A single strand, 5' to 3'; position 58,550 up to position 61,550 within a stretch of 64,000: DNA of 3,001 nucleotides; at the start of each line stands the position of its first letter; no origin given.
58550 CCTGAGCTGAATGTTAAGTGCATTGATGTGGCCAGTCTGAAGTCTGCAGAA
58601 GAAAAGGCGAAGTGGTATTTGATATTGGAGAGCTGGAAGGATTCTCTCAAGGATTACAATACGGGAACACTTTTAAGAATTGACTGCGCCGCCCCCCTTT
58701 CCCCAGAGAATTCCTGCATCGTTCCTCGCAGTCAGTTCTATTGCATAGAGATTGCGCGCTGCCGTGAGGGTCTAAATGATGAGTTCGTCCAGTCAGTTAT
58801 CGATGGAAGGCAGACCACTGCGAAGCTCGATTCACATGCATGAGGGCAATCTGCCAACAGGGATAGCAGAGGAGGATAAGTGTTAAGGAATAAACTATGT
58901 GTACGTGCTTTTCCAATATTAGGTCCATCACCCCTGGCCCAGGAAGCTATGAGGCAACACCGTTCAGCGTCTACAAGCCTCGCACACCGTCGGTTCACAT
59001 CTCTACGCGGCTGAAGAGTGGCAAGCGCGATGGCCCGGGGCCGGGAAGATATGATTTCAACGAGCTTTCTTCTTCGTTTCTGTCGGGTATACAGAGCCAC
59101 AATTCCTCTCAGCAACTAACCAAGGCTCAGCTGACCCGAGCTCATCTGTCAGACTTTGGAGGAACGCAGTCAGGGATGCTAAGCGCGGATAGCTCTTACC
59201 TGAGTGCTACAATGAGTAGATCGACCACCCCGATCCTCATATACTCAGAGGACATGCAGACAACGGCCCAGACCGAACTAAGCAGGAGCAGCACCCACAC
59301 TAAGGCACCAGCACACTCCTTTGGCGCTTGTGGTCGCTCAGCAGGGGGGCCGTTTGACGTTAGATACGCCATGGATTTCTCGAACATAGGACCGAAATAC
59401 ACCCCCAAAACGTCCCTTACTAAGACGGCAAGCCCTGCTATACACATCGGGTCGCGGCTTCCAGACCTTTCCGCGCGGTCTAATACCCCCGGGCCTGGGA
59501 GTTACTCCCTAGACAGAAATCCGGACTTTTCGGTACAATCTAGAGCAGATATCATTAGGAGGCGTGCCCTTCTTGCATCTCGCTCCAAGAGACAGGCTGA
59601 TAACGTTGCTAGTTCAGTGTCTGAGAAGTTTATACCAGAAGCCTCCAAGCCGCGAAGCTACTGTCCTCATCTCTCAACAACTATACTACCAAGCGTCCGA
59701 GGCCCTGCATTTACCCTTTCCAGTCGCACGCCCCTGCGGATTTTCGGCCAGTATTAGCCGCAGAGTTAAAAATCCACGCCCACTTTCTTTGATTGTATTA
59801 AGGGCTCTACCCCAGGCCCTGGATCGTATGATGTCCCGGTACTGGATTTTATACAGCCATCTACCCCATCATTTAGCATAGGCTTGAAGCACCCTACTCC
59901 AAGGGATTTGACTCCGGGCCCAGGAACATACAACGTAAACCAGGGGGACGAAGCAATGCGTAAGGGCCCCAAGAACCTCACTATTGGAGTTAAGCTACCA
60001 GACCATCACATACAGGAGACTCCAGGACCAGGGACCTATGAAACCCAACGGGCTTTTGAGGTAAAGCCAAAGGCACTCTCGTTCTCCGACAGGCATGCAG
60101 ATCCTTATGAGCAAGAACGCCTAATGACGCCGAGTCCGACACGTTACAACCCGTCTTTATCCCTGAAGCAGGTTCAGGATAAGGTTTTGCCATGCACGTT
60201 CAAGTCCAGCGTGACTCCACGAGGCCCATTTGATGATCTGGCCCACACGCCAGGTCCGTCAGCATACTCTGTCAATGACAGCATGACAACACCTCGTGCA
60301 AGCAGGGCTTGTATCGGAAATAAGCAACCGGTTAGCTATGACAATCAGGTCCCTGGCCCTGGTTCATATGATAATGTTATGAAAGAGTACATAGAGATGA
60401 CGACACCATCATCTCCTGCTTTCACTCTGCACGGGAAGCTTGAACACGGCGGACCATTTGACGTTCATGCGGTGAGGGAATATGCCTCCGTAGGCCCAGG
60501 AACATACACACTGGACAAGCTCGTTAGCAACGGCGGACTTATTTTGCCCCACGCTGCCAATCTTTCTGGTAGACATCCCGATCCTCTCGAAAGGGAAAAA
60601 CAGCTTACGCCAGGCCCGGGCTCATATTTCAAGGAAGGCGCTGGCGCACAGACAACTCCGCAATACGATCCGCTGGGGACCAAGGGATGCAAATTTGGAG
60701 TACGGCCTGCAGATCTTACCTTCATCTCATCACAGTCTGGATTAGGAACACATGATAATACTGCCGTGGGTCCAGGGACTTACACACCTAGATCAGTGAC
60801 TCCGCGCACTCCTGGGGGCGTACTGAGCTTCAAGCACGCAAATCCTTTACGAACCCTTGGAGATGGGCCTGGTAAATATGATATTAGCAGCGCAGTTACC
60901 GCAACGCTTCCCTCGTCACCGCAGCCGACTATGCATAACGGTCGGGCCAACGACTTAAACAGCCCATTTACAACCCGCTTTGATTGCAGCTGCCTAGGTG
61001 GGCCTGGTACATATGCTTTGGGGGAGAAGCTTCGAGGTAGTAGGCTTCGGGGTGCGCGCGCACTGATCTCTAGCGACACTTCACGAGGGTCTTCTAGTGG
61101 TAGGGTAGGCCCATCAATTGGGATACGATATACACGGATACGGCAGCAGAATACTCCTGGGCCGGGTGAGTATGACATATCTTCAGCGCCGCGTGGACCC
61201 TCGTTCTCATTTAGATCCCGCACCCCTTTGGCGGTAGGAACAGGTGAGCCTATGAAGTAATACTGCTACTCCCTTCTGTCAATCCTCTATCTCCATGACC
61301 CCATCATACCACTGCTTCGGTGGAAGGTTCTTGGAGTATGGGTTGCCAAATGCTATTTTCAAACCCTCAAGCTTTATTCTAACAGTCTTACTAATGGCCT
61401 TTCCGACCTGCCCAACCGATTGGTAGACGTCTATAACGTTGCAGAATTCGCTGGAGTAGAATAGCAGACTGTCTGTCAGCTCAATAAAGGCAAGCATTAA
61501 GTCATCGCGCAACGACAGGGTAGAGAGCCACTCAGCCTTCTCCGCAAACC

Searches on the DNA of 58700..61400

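Call 51: search_rna_families(source=window, start=58700, end=61400, threshold=evalue, max_evalue=1)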
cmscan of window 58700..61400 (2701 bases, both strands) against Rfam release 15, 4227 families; matches with E-value up to 1: 0.
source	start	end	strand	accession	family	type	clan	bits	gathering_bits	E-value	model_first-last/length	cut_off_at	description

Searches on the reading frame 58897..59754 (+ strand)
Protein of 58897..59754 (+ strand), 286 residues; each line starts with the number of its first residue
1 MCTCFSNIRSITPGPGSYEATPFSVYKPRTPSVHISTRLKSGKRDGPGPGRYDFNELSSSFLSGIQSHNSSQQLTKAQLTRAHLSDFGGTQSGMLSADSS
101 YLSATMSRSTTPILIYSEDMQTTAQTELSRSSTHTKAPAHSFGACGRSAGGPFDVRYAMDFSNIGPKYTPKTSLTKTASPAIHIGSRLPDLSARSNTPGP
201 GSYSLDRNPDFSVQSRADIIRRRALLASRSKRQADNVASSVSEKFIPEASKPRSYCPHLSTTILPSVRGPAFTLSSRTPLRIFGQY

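Call 5: search_protein_families(library=pfam, proteins=[window:58897-59754:+], max_evalue=0.01)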
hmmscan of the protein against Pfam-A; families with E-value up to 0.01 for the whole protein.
window:58897-59754:+ (286 aa): 1 family
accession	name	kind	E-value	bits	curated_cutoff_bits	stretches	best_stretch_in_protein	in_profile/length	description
PF07004.17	SHIPPO-rpt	-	9.3e-13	48.8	20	0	12-40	1-31/33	Sperm-tail PG-rich repeat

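Call 35: find_homologous_proteins(query=window:58897-59754:+, max_evalue=0.01)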
Query window:58897-59754:+ (286 aa): 6 proteins with E <= 0.01 among 1120 candidates.
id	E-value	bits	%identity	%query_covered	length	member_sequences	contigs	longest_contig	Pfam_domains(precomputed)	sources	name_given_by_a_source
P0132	2.4e-181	620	100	100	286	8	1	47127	PF07004.18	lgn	-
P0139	1.5e-150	518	83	100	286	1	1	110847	PF07004.18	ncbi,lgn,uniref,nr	ncbi:Hypothetical protein GLP15_3247 [Giardia lamblia P15]|uniref:SHIPPO repeat domain-containing pr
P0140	7.4e-140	483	78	100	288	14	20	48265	PF07004.18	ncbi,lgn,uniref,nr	ncbi:Hypothetical protein GSB_152233 [Giardia duodenalis]|uniref:Uncharacterized protein n=2 Tax=Gia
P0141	1.4e-137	476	76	100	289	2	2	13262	PF07004.18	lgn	-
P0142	1.8e-124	433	72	100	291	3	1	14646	PF07004.18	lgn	-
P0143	8.1e-3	34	30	20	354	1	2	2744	PF07004.18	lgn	-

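Call 36: find_encoding_contigs(protein=P0139, flank=3000, max_places=2)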
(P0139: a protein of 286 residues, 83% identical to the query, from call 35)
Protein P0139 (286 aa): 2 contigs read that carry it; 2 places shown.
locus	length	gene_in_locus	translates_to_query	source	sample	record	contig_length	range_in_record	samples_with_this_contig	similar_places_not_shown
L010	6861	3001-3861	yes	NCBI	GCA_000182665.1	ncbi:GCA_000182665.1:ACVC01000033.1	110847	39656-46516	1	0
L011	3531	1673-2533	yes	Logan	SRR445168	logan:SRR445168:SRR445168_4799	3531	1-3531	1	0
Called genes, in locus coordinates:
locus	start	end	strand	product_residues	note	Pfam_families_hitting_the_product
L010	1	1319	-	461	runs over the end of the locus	-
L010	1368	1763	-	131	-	PF00173:Cyt-b5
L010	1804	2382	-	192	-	PF01965:DJ-1_PfpI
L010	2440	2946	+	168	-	PF04669:PBDC1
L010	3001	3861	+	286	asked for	PF07004:SHIPPO-rpt (faint)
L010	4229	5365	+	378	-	PF07004:SHIPPO-rpt (faint)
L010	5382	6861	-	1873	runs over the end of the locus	PF00069:Pkinase, PF07714:PK_Tyr_Ser-Thr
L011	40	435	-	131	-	PF00173:Cyt-b5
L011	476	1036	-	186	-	PF01965:DJ-1_PfpI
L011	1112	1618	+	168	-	PF04669:PBDC1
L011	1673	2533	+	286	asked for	PF07004:SHIPPO-rpt (faint)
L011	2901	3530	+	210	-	?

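Call 37: find_encoding_contigs(protein=P0140, flank=3000, max_places=2)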
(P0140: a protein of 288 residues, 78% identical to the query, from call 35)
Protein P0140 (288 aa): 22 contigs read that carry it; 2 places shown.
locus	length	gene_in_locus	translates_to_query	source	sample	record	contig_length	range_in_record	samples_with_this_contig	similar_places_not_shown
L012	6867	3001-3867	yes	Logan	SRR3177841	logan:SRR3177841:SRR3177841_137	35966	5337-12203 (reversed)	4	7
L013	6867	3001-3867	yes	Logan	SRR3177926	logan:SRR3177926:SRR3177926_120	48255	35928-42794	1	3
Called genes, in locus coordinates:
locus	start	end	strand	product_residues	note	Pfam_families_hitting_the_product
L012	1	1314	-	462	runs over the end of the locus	-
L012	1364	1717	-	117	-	PF00173:Cyt-b5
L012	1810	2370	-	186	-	PF01965:DJ-1_PfpI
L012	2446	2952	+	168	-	PF04669:PBDC1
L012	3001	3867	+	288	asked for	PF07004:SHIPPO-rpt (faint)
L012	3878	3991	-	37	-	-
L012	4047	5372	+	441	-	PF07004:SHIPPO-rpt (faint)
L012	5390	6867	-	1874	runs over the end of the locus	PF00069:Pkinase, PF07714:PK_Tyr_Ser-Thr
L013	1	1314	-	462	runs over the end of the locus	-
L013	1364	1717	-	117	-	PF00173:Cyt-b5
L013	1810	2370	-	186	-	PF01965:DJ-1_PfpI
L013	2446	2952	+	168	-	PF04669:PBDC1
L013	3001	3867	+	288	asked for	PF07004:SHIPPO-rpt (faint)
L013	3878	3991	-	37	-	-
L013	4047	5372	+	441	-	PF07004:SHIPPO-rpt (faint)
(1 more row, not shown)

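Call 62: search_protein_representatives(alignment_id=A2)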
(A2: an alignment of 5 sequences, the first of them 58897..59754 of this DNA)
Query: 5 sequences, 286 profile positions. Proteins with E-value up to 0.001 (for the whole library): 71; up to 1e-10: 4; up to 1e-30: 2. The best 71 are listed.
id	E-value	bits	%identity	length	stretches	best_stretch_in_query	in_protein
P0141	5.2e-172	587.2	-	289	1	1-286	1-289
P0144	2.1e-40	155.4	-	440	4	1-228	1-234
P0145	7.6e-12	61.7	-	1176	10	33-82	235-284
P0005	1.1e-11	61.2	-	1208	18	6-53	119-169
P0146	7.9e-10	55.0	-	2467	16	175-222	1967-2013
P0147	1.3e-09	54.3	-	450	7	5-53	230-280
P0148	6.0e-09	52.2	-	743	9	10-64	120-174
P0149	6.4e-09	52.0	-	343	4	9-58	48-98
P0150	6.7e-09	52.0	-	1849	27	12-55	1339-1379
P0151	1.4e-08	50.9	-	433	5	9-58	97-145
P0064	2.3e-08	50.2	-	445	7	9-53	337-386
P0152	6.0e-08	48.9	-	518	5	1-53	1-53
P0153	1.7e-07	47.4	-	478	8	12-56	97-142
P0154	2.1e-07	47.1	-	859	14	7-54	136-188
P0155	3.4e-07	46.4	-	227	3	6-64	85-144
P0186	1.2e-04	38.0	-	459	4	1-57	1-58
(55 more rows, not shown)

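Call 64: list_cluster_members(proteins=[P0144, P0152, P0186])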
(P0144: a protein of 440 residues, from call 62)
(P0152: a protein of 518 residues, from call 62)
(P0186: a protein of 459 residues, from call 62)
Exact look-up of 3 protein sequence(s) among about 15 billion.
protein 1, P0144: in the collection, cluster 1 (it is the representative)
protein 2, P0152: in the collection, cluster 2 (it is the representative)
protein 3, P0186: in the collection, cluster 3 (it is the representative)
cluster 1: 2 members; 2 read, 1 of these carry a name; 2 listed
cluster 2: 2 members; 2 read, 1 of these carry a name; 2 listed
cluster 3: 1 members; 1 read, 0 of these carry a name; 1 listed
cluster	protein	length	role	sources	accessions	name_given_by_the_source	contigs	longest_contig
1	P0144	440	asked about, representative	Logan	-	-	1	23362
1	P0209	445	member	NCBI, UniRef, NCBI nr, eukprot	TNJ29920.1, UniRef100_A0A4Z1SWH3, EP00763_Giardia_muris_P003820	hypothetical protein GMRT_15872 [Giardia muris] | SHIPPO repeat domain-containing protein n=1 Tax=Giardia muris TaxID=5742 ... | TNJ29920.1 hypothetical protein GMRT_15872 [Giardia muris]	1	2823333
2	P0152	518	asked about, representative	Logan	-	-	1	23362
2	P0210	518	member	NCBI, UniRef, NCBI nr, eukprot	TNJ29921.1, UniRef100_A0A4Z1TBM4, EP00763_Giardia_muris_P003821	hypothetical protein GMRT_15873 [Giardia muris] | SHIPPO repeat domain-containing protein n=1 Tax=Giardia muris TaxID=5742 ... | TNJ29921.1 hypothetical protein GMRT_15873 [Giardia muris]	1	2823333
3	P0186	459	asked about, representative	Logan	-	-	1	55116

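Call 65: find_encoding_contigs(protein=P0152, flank=3000, max_places=2)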
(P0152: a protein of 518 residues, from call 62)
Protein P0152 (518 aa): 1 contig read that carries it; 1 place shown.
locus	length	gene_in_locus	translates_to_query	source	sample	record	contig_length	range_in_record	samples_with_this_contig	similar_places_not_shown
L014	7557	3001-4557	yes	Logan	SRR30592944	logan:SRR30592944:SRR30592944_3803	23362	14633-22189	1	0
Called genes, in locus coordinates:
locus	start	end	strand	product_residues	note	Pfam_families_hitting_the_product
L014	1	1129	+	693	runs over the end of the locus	PF03715:Noc2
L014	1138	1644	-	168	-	PF04669:PBDC1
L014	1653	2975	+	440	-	PF07004:SHIPPO-rpt (faint)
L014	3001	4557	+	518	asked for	PF07004:SHIPPO-rpt (faint)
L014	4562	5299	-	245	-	-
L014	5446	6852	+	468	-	PF06870:RNA_pol_I_A49 (weak)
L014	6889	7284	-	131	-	-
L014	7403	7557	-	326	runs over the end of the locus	PF04006:Mpp10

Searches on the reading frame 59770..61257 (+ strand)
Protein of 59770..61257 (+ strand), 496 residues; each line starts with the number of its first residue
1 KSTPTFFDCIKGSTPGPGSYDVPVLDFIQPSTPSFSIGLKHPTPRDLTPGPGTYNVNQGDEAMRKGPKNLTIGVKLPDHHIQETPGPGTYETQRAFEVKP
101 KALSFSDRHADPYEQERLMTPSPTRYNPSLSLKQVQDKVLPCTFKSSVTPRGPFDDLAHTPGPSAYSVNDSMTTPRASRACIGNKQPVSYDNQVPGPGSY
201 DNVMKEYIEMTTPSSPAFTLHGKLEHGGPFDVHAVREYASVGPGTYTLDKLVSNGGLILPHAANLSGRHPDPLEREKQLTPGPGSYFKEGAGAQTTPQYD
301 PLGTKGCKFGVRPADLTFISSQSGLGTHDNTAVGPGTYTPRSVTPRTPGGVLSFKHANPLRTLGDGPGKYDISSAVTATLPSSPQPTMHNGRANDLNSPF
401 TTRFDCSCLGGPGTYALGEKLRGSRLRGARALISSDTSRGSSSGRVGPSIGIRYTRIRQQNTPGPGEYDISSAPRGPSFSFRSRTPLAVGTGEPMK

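Call 5: search_protein_families(library=pfam, proteins=[window:59770-61257:+], max_evalue=0.01)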
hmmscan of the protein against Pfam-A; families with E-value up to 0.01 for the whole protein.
window:59770-61257:+ (496 aa): 1 family
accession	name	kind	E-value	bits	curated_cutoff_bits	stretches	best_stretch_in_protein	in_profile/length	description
PF07004.17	SHIPPO-rpt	-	1.1e-33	114.3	20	2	14-42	1-31/33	Sperm-tail PG-rich repeat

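Call 14: list_cluster_members(proteins=[P0001, P0002, P0003, P0004, window:59956-61257:+, window:58897-59754:+])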
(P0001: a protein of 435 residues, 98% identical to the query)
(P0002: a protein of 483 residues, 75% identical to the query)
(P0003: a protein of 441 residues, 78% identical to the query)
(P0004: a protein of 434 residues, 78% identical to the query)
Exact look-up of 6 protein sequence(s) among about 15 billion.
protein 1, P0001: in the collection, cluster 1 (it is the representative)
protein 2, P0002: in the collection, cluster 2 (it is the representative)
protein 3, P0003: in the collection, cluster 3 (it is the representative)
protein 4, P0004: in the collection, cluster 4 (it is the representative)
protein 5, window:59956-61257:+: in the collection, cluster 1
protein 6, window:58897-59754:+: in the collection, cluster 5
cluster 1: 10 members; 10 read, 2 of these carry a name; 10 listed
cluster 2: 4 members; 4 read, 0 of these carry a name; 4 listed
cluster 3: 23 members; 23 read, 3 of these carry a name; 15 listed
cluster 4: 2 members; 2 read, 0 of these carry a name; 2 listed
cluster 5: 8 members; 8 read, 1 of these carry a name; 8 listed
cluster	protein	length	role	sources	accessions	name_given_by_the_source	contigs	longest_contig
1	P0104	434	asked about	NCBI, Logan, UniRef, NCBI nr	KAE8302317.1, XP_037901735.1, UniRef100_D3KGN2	hypothetical protein GL50803_0014861 [Giardia duodenalis] | Uncharacterized protein n=1 Tax=Giardia intestinalis (strain ATCC 50803 / WB clone C6) ... | hypothetical protein GL50803_0014861 [Giardia intestinalis]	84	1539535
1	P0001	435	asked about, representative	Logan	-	-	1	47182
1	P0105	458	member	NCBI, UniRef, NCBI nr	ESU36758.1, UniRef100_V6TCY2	Superfamily I DNA helicase [Giardia duodenalis] | Superfamily I DNA helicase n=1 Tax=Giardia intestinalis TaxID=5741 RepID=V6TCY2_GIAIN | Superfamily I DNA helicase [Giardia intestinalis]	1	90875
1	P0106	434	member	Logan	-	-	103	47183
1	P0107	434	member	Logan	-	-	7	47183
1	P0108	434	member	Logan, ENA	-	-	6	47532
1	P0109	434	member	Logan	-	-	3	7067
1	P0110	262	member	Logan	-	-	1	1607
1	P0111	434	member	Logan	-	-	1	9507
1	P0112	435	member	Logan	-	-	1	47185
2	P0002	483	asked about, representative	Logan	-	-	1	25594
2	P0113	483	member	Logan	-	-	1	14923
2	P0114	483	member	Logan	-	-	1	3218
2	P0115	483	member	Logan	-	-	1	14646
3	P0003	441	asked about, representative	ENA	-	-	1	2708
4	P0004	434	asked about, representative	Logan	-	-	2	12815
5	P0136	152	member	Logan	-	-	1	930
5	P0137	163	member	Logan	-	-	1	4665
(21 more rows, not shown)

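Call 20: find_encoding_contigs(protein=P0104, flank=3000, max_places=10)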
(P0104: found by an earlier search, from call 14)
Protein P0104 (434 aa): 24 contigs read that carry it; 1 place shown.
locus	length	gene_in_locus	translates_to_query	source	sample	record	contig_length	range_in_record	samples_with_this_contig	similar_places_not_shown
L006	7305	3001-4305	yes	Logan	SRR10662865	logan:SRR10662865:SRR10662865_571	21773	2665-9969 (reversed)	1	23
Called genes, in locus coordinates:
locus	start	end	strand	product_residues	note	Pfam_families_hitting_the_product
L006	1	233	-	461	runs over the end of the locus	-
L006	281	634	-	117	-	PF00173:Cyt-b5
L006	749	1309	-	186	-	PF01965:DJ-1_PfpI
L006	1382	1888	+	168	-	PF04669:PBDC1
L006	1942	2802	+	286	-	PF07004:SHIPPO-rpt (faint)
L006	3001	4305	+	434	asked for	PF07004:SHIPPO-rpt (faint)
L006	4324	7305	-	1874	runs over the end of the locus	PF00069:Pkinase, PF07714:PK_Tyr_Ser-Thr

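Call 21: find_encoding_contigs(protein=P0110, flank=3000, max_places=5)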
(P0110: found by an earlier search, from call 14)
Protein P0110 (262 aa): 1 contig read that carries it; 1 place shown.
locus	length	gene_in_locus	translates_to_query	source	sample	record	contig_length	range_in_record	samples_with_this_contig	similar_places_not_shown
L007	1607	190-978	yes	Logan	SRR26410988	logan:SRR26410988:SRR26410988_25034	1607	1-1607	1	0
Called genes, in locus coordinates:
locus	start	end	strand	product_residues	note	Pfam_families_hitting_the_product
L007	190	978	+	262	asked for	PF07004:SHIPPO-rpt (faint)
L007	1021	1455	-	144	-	-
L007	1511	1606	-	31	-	?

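Call 22: find_encoding_contigs(protein=P0136, flank=3000, max_places=5)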
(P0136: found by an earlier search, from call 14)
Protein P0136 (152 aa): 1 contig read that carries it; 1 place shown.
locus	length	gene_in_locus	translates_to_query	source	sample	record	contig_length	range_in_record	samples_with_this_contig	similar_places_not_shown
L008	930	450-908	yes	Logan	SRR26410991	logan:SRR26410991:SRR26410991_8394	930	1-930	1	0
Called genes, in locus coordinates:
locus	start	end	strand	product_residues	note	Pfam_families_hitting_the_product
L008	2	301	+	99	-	?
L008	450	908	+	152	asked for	PF07004:SHIPPO-rpt (faint)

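Call 23: find_encoding_contigs(protein=P0137, flank=3000, max_places=5)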
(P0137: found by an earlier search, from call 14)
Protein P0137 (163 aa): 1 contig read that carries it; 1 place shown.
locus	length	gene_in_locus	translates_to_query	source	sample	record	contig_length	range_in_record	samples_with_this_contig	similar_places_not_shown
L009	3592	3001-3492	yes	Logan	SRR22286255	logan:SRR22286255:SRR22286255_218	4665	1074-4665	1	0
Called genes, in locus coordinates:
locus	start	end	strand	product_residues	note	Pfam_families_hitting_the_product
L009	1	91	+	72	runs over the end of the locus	-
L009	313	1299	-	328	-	-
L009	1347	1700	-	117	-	PF00173:Cyt-b5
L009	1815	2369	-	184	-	PF01965:DJ-1_PfpI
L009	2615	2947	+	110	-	PF04669:PBDC1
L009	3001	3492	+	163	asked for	PF07004:SHIPPO-rpt (faint)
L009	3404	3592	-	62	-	?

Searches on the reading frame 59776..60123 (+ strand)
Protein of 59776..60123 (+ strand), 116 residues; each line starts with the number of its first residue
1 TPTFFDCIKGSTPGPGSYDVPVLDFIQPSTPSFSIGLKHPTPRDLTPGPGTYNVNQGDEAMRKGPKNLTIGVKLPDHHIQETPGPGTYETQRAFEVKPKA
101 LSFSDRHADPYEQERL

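Call 74: find_homologous_proteins(query=window:59776-60123:+, max_evalue=0.001)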
Query seq(116 aa) (116 aa): 1 proteins with E <= 0.001 among 104 candidates.
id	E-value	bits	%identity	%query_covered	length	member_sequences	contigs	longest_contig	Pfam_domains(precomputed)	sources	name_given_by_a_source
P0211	9.4e-6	44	38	80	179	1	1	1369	PF07004.18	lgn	-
